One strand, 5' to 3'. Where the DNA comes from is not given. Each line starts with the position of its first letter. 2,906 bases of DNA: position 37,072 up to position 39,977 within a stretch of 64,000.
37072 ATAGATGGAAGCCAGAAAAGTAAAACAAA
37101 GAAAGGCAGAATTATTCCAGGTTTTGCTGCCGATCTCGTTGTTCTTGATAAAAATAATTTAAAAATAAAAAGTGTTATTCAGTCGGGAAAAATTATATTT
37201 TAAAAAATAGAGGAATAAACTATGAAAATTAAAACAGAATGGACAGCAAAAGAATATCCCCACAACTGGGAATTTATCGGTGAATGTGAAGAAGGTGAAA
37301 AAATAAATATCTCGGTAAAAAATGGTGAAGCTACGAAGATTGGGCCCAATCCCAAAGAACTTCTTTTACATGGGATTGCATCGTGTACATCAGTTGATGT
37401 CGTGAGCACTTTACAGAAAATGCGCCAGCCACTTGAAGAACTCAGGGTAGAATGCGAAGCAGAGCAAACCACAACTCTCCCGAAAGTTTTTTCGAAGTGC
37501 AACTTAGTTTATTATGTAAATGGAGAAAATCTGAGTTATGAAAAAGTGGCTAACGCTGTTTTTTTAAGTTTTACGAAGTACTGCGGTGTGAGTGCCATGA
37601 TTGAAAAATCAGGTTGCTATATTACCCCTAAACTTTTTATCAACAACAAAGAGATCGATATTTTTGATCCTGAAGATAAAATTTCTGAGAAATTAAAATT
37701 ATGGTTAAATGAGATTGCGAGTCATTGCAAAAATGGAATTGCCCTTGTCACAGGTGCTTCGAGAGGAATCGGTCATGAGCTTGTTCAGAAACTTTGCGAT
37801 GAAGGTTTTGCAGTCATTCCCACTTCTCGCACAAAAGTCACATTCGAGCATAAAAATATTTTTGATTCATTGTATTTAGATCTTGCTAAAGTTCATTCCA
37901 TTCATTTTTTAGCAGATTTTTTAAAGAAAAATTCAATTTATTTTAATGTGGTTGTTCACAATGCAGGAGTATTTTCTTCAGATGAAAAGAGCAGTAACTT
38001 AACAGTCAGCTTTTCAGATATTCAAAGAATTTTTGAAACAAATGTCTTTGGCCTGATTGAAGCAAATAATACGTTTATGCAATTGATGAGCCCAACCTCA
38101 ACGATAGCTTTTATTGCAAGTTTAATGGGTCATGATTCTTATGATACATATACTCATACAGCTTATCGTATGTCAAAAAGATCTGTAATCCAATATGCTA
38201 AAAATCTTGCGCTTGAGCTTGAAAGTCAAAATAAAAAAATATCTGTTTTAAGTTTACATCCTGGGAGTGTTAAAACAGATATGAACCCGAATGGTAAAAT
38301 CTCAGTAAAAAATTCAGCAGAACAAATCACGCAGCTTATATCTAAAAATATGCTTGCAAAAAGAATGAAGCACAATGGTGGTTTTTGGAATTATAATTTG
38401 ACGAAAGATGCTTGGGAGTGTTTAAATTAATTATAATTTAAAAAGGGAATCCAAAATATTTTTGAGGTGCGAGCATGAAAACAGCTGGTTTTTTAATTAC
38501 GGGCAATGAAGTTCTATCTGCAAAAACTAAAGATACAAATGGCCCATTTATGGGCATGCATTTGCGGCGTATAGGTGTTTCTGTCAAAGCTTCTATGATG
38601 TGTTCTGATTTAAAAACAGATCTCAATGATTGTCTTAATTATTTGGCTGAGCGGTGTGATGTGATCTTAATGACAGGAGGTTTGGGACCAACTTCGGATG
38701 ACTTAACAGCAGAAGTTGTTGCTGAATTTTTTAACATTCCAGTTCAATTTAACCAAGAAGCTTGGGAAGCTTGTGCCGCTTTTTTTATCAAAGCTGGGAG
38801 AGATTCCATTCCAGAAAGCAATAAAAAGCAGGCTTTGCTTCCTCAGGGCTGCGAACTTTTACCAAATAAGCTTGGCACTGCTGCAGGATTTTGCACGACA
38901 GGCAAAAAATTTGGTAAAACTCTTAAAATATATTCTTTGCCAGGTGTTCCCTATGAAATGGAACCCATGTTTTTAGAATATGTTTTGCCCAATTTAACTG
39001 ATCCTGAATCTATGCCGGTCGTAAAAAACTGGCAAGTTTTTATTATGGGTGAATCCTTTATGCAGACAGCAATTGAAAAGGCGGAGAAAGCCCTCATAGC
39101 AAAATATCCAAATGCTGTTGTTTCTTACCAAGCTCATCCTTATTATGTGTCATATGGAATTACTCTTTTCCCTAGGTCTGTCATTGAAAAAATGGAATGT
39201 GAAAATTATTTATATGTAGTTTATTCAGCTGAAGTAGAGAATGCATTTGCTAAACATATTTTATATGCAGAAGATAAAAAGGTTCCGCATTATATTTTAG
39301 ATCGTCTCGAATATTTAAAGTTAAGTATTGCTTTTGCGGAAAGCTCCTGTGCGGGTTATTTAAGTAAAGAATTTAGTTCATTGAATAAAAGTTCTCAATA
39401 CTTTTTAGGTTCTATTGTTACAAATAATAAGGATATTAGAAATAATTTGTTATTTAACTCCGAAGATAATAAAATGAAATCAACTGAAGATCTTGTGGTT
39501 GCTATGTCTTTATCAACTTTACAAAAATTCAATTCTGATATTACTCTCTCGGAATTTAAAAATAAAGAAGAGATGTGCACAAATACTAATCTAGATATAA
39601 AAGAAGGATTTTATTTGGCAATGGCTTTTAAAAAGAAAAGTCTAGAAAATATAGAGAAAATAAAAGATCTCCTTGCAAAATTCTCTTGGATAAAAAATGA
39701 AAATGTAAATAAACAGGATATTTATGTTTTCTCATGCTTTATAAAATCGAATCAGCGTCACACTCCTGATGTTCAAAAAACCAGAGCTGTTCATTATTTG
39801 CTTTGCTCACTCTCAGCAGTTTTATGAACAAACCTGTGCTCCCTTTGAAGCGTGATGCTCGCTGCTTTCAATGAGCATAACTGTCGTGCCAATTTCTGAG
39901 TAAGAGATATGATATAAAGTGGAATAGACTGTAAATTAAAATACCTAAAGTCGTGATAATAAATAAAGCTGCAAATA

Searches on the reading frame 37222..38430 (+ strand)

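Call 56: search_protein_families(library=pfam, proteins=[window:37222-38430:+], max_evalue=0.00001)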
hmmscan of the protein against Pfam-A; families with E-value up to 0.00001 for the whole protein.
window:37222-38430:+ (402 aa): 4 families
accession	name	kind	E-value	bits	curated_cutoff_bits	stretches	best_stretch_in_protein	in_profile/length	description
PF00106.31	adh_short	-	1.3e-27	97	26.6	1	173-356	2-188/195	short chain dehydrogenase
PF13561.12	adh_short_C2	-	2.6e-19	70.2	27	1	178-358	1-184/236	Enoyl-(Acyl carrier protein) reductase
PF02566.24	OsmC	-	2.4e-15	57.2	27.5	1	40-134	4-97/100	OsmC-like protein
PF01370.27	Epimerase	-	4.6e-07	29.9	20.9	1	174-332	1-159/240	NAD dependent epimerase/dehydratase family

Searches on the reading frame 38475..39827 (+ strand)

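Call 56: search_protein_families(library=pfam, proteins=[window:38475-39827:+], max_evalue=0.00001)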
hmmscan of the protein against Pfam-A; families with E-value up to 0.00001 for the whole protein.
window:38475-39827:+ (450 aa): 2 families
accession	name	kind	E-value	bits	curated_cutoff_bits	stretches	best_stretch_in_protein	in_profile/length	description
PF00994.29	MoCF_biosynth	-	1.7e-28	99.6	26.6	1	6-174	2-142/144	Probable molybdopterin binding domain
PF02464.23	CinA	-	7.3e-10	39.1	23.5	1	270-359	4-96/155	Competence-damaged protein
